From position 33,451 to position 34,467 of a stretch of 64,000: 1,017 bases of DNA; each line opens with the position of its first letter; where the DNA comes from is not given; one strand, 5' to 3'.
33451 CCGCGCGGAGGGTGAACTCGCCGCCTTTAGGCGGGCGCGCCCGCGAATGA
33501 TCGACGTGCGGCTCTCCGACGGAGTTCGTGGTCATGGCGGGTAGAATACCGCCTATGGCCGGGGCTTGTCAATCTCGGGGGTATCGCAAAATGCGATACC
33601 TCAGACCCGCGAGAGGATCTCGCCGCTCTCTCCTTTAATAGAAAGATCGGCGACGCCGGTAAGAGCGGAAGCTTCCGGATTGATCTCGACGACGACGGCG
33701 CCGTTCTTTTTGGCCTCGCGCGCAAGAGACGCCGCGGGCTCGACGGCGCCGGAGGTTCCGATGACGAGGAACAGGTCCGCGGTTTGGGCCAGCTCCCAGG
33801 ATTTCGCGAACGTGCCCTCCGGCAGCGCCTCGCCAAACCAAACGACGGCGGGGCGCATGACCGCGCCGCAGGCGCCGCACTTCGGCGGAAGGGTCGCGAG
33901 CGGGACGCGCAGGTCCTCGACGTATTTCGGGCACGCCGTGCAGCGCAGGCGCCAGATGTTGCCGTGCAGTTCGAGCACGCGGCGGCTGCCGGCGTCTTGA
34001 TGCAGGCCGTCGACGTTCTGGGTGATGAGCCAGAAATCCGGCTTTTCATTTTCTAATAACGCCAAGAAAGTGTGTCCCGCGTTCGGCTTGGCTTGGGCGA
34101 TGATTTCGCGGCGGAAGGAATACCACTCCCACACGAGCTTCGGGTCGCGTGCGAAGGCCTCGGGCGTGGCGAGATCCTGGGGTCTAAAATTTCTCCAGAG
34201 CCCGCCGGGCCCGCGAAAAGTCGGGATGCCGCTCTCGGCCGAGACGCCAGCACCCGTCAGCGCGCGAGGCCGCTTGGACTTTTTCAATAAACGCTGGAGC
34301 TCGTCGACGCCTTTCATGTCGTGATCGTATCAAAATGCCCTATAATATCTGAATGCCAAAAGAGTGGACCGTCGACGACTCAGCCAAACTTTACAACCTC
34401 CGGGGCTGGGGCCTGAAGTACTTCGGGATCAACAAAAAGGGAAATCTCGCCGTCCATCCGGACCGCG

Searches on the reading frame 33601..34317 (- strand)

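Call 56: search_protein_families(library=pfam, proteins=[window:33601-34317:-])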
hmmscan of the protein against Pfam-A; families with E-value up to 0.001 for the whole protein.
window:33601-34317:- (238 aa): 2 families
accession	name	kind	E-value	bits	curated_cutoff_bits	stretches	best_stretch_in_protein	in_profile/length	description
PF02146.23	SIR2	-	1.9e-55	188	24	1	22-194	1-180/180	Sir2 family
PF00205.28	TPP_enzyme_M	-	0.00041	20.5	30.4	0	171-237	69-136/137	Thiamine pyrophosphate enzyme, central domain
